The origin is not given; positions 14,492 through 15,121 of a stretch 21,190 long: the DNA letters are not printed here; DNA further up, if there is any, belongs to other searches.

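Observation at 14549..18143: Cluster of lineage-specific surface-protein paralogs downstream of the array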

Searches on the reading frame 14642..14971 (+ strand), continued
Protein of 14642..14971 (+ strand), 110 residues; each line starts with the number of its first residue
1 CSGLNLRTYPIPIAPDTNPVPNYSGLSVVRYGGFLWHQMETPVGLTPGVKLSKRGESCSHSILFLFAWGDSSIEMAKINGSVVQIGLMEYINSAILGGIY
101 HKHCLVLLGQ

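Call 95: list_cluster_members(proteins=[P0016, P0029, P0034, P0042, P0010, P0012, P0022, P0023, P0027, P0038])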
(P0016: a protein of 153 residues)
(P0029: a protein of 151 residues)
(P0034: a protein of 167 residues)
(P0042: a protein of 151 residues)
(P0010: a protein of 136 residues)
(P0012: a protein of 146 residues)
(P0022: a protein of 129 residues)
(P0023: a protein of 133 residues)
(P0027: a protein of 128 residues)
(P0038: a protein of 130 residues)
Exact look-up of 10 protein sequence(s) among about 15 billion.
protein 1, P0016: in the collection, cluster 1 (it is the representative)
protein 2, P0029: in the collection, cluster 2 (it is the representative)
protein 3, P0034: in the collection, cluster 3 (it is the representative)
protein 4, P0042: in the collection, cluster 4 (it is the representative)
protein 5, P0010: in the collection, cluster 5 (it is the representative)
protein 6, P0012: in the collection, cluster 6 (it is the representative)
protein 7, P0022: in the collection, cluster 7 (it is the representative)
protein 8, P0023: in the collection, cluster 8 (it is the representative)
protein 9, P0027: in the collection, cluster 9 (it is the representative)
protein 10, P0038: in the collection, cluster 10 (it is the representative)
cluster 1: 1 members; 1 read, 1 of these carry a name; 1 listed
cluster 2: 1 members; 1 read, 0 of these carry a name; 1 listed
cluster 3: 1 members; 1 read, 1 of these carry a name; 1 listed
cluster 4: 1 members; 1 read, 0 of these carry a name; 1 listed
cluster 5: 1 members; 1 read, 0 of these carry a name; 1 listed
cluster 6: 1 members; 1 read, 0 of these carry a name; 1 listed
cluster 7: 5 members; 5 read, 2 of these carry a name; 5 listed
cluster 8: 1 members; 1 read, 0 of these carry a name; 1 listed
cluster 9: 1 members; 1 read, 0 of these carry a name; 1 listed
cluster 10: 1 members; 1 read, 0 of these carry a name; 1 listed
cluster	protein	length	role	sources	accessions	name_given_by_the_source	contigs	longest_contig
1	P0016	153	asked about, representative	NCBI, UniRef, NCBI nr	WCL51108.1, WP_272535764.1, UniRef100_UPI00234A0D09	adhesin Lsa14 [Leptospira sp. GIMC2001] | adhesin Lsa14 n=1 Tax=Leptospira sp. GIMC2001 TaxID=1513297 RepID=UPI00234A0D09 | TRL-like family protein [Leptospira sp. GIMC2001]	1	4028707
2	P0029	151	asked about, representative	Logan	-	-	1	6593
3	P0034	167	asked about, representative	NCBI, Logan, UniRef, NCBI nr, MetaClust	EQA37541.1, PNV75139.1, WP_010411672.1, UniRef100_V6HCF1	TRL-like family protein [Leptospira inadai serovar Lyme str. 10] | TRL-like family protein n=2 Tax=Leptospira inadai serovar Lyme TaxID=293084 ... | TRL-like family protein [Leptospira inadai]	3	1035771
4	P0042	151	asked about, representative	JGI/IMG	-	-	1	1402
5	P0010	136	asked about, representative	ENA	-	-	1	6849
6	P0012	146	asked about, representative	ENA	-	-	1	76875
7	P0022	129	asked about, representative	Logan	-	-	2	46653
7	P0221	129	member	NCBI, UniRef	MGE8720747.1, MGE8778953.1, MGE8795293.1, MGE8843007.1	adhesin Lsa14 [Leptospira terpstrae] | adhesin Lsa14 n=1 Tax=Leptospira terpstrae TaxID=293075 RepID=UPI003D04BE38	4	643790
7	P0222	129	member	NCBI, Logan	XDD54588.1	TRL-like family protein [Leptospira sp. WS4.C2]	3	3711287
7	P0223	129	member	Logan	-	-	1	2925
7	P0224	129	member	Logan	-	-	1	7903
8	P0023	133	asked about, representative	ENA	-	-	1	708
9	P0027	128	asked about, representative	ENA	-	-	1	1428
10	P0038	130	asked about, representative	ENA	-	-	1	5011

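Call 96: find_encoding_contigs(protein=P0034, flank=5000, max_places=2)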
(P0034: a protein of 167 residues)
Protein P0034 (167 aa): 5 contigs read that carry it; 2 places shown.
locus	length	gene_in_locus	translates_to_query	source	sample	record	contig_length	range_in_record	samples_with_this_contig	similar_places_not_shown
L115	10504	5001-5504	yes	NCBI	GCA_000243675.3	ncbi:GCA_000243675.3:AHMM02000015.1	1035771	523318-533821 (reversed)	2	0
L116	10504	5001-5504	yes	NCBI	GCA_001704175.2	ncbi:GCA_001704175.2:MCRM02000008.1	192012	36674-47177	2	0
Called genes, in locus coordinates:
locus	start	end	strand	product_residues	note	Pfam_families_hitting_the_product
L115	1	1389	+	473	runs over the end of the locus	PF08450:SGL (faint), PF25021:TEN_NHL (faint), PF06739:SBBP (faint), PF20067:SSL_N (faint), PF01436:NHL (weak)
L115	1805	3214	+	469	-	PF08450:SGL (faint), PF25021:TEN_NHL (faint), PF06739:SBBP (faint), PF01436:NHL (weak), PF20067:SSL_N (faint), PF01436:NHL (weak)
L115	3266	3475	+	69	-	-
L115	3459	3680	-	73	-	-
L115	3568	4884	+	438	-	PF25021:TEN_NHL (faint), PF01436:NHL (weak), PF06739:SBBP (faint)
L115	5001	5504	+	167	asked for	PF13146:TRL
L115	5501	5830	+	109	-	PF13146:TRL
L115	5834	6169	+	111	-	PF13146:TRL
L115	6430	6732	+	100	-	-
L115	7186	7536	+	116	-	-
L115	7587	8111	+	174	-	PF04542:Sigma70_r2, PF04545:Sigma70_r4 (weak), PF08281:Sigma70_r4_2 (weak)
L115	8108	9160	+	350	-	-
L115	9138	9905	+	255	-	-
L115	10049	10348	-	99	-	PF14354:Lar_restr_allev (weak)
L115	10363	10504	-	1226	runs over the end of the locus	-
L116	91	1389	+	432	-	PF08450:SGL (faint), PF25021:TEN_NHL (faint), PF06739:SBBP (faint), PF20067:SSL_N (faint), PF01436:NHL (weak)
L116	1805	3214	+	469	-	PF08450:SGL (faint), PF25021:TEN_NHL (faint), PF06739:SBBP (faint), PF01436:NHL (weak), PF20067:SSL_N (faint), PF01436:NHL (weak)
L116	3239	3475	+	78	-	-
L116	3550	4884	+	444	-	PF25021:TEN_NHL (faint), PF01436:NHL (weak), PF06739:SBBP (faint)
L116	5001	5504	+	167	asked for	PF13146:TRL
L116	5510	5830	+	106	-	PF13146:TRL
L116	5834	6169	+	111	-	PF13146:TRL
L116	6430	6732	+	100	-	-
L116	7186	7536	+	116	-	-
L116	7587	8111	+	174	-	PF04542:Sigma70_r2, PF04545:Sigma70_r4 (weak), PF08281:Sigma70_r4_2 (weak)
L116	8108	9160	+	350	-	-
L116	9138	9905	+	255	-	-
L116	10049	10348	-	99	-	PF14354:Lar_restr_allev (weak)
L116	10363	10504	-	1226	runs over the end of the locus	-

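Call 99: search_protein_families(library=ncbifam, proteins=[L115:7186-7533:+, L115:9138-9902:+, L115:8108-9157:+, L115:6430-6729:+, L115:5001-5501:+, L115:5501-5827:+, L115:5834-6166:+], max_evalue=0.01)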
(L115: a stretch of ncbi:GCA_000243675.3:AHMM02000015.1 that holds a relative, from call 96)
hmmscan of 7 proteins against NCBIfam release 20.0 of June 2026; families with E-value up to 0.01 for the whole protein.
L115:7186-7533:+ (116 aa): 2 families
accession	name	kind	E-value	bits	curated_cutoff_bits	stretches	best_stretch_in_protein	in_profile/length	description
NF047433.1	Lepto_7_Nterm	domain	2.7e-06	27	43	1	6-40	2-35/63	LA_0442/LA_0875 N-terminal domain-containing protein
NF047503.1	LB_137_fam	subfamily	0.00018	20.9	200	1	9-90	2-84/288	LB_137 family protein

L115:9138-9902:+ (255 aa): 1 family
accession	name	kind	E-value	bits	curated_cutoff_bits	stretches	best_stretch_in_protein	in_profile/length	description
TIGR02168.1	SMC_prok_B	equivalog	0.0037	15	567.35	1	28-113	670-755/1181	chromosome segregation protein SMC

L115:8108-9157:+ (350 aa): 1 family
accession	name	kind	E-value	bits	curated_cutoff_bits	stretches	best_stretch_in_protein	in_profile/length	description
NF047528.1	LIMLP_03685_anti-sigma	equivalog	3.4e-07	29.8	200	1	168-345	147-347/347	LIMLP_03685 family anti-sigma factor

L115:6430-6729:+ (100 aa): 0 families

L115:5001-5501:+ (167 aa): 1 family
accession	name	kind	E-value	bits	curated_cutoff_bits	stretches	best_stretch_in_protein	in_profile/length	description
NF047877.1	Lsa14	equivalog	9.5e-45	151.4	120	1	17-127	1-110/110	adhesin Lsa14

L115:5501-5827:+ (109 aa): 1 family
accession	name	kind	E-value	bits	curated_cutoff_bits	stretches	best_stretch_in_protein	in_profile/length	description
NF047877.1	Lsa14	equivalog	4.7e-11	43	120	1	30-108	32-110/110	adhesin Lsa14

L115:5834-6166:+ (111 aa): 1 family
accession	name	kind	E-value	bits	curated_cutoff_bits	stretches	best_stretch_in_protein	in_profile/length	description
NF047877.1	Lsa14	equivalog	7.5e-09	35.9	120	1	34-110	36-110/110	adhesin Lsa14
